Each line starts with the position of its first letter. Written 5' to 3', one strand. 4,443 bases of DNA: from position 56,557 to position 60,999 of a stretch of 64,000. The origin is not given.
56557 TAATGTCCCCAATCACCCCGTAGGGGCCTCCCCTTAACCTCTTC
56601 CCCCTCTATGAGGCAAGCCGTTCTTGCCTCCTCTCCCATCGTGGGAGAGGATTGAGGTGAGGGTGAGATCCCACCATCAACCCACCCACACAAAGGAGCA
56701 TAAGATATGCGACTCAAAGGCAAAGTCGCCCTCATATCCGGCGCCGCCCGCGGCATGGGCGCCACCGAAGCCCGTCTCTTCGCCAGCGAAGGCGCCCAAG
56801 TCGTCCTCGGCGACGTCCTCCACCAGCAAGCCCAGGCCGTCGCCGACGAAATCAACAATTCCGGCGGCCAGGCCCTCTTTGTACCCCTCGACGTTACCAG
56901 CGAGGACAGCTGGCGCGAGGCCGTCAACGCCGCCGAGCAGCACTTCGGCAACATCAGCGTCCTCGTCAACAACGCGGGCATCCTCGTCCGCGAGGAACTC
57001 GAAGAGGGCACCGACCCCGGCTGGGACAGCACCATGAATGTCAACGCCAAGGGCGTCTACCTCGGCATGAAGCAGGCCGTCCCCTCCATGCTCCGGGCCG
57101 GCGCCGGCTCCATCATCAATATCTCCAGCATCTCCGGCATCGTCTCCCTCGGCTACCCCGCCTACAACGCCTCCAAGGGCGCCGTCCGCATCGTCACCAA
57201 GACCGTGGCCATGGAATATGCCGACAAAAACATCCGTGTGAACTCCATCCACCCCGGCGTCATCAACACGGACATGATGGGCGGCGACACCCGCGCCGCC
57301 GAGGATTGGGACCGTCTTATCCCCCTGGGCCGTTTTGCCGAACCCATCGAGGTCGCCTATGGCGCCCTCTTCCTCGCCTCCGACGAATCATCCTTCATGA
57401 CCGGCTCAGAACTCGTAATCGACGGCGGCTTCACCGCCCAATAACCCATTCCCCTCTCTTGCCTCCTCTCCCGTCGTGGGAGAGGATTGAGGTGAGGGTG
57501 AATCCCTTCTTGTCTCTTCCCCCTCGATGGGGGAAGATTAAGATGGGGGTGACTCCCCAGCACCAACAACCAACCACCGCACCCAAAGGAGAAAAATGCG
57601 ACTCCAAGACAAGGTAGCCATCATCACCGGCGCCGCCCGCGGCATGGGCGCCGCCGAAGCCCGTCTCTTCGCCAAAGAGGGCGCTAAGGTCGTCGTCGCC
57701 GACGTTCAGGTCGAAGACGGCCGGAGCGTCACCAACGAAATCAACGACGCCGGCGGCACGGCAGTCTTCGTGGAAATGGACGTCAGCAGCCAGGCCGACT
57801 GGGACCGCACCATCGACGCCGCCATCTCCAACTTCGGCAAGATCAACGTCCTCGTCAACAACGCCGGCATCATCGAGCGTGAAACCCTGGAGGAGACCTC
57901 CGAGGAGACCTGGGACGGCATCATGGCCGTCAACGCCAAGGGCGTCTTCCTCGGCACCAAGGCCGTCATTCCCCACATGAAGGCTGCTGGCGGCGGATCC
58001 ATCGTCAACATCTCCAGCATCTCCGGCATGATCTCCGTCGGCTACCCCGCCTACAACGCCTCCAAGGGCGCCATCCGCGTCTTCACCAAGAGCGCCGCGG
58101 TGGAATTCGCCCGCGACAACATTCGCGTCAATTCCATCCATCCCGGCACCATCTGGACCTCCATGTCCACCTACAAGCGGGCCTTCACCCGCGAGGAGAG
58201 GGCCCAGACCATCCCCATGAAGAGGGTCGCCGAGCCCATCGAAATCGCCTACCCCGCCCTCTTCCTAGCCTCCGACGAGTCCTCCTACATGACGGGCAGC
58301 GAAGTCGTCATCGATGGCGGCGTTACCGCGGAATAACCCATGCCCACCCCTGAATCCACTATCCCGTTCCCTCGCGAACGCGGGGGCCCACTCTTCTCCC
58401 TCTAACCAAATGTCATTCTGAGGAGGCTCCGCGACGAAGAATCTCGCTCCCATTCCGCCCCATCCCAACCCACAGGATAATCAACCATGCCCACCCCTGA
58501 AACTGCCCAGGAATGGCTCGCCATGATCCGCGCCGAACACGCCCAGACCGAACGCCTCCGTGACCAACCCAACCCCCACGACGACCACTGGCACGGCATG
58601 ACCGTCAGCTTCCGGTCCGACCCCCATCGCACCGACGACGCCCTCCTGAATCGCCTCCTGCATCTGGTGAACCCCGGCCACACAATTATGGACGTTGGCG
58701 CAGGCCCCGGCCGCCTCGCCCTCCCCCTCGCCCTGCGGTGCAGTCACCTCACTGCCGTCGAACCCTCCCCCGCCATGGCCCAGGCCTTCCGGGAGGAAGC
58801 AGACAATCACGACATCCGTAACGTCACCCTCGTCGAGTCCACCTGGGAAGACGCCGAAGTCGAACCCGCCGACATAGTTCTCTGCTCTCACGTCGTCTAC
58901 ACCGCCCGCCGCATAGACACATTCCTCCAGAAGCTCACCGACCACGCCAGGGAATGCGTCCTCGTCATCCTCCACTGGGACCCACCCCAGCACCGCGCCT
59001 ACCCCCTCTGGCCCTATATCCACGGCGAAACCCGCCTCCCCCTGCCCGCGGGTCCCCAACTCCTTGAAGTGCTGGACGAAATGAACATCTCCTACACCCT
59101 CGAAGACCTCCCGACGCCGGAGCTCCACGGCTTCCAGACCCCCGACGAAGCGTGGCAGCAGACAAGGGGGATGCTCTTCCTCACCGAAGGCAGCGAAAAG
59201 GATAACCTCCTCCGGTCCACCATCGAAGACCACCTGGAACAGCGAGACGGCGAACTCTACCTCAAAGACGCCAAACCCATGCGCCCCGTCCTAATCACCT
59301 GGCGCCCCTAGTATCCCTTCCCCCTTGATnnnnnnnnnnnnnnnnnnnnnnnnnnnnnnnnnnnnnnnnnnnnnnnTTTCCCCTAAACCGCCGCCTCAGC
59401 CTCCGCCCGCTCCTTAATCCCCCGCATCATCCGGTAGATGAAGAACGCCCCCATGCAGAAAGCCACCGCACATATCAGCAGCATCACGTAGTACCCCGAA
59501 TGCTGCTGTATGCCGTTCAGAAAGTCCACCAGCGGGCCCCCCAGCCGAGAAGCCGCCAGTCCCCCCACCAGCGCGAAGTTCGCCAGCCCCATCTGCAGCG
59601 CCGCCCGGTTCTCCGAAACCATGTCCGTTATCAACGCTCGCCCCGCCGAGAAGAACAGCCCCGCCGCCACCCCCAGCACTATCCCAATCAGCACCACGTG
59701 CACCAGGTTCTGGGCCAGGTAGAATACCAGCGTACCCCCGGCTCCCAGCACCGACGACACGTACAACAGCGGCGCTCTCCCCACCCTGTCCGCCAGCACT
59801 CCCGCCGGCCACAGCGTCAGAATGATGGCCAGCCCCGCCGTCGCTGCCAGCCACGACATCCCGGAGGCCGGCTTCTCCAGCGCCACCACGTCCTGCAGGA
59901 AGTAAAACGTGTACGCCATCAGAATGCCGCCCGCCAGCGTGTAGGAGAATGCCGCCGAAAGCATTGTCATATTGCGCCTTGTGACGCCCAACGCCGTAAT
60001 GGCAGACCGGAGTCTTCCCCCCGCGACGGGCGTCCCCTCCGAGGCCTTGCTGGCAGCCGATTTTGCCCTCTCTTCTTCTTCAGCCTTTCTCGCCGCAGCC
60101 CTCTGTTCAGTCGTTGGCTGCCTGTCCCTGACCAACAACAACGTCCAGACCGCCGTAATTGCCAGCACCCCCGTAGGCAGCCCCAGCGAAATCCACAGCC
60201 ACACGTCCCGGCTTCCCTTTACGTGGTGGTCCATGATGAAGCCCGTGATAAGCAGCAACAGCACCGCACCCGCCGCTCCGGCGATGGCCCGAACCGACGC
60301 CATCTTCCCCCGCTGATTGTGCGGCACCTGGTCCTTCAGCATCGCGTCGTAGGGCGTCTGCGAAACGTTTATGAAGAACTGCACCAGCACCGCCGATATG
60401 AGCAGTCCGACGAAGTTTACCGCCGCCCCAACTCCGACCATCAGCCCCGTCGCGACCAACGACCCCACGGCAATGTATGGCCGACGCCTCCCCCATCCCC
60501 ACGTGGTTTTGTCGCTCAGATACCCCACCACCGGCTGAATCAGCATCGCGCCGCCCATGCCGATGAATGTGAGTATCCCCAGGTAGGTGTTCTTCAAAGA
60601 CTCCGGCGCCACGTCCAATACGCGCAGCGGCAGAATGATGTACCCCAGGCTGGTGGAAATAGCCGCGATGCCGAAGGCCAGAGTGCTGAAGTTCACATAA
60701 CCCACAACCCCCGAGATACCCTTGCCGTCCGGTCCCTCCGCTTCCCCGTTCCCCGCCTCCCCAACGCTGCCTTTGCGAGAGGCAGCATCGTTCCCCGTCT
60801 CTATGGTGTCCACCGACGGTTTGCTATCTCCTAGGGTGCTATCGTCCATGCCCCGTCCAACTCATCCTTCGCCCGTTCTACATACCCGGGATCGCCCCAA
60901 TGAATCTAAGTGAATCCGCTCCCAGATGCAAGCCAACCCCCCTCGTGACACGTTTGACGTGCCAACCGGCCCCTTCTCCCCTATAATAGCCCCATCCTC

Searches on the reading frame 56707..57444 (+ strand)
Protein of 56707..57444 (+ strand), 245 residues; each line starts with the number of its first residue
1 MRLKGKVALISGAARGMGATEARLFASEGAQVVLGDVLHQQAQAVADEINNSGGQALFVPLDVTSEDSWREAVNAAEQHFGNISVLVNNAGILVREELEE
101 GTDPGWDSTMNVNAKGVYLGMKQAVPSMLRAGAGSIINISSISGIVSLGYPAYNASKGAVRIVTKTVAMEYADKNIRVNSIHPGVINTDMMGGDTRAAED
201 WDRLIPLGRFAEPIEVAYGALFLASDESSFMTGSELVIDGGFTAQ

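Call 71: search_protein_families(library=pfam, proteins=[window:56707-57444:+], max_evalue=0.001)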
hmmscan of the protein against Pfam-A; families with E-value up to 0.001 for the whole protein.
window:56707-57444:+ (245 aa): 3 families
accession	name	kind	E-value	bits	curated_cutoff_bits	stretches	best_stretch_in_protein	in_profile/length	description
PF13561.12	adh_short_C2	-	4.7e-67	226.4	27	1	12-243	1-236/236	Enoyl-(Acyl carrier protein) reductase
PF00106.31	adh_short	-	5.3e-55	186.4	26.6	1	6-193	1-189/195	short chain dehydrogenase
PF08659.16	KR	-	3.3e-10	40.6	22.6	1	8-147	3-142/180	KR domain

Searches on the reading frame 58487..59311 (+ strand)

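Call 6: search_protein_families(library=pfam, proteins=[window:58487-59311:+], max_evalue=0.01)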
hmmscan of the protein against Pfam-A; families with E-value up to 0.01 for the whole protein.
window:58487-59311:+ (274 aa): 10 families
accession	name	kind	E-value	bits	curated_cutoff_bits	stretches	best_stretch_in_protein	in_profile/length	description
PF13649.12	Methyltransf_25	-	6.5e-11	43.2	27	1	67-153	1-92/97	Methyltransferase domain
PF08242.18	Methyltransf_12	-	7.6e-10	39.8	30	1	68-155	1-93/98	Methyltransferase domain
PF08241.18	Methyltransf_11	-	1.8e-09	38.5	21.2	1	69-151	2-84/95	Methyltransferase domain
PF13847.12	Methyltransf_31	-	2.1e-08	34.4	27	1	63-153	3-100/145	Methyltransferase domain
PF13489.12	Methyltransf_23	-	5.7e-08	33.1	27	1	52-196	11-154/164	Methyltransferase domain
PF00398.26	RrnaAD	-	7.6e-05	22.4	24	1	62-125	29-90/263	Ribosomal RNA adenine dimethylase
PF02475.24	TRM5-TYW2_MTfase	-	0.00057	20.3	28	1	56-153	29-130/164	TRM5/TYW2 methyltransferase domain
PF06325.19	PrmA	-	0.00064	19.7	22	1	45-135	143-234/296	Ribosomal protein L11 methyltransferase (PrmA)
PF02527.21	GidB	-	0.00092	19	27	1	59-151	43-138/184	rRNA small subunit methyltransferase G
PF05175.20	MTS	-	0.0017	18.4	23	1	57-133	27-104/170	Methyltransferase small domain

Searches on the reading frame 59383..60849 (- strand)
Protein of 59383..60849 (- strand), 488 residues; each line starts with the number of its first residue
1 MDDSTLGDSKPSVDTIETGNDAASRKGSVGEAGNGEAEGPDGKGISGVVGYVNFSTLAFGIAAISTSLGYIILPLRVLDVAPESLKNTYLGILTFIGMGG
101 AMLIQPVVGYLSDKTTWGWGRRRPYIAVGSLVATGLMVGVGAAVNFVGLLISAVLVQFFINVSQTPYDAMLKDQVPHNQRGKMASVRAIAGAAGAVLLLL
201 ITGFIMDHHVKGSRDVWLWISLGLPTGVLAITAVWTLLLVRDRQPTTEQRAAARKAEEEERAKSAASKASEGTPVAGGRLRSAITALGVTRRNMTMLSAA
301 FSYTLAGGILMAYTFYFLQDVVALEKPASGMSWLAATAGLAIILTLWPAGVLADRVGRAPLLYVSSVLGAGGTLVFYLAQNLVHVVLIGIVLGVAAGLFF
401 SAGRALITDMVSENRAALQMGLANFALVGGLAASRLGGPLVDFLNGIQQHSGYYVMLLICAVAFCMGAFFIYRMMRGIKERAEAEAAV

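Call 6: search_protein_families(library=pfam, proteins=[window:59383-60849:-], max_evalue=0.01)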
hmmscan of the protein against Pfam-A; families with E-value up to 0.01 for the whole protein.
window:59383-60849:- (488 aa): 3 families
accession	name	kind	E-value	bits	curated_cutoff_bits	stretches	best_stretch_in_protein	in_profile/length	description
PF07690.21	MFS_1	-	1.1e-30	107.2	33.4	2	46-321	4-231/347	Major Facilitator Superfamily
PF13347.12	MFS_2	-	5.6e-23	81.6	27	1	85-414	30-346/427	MFS/sugar transport protein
PF03092.22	BT1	-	1.1e-05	24.9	22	1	102-369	38-295/432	BT1 family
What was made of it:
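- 59383..60849 (-): MFS transporter gene, the conserved left flank, transcribed divergently. Pfam MFS_1 at 1.1e-30 (call 6).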
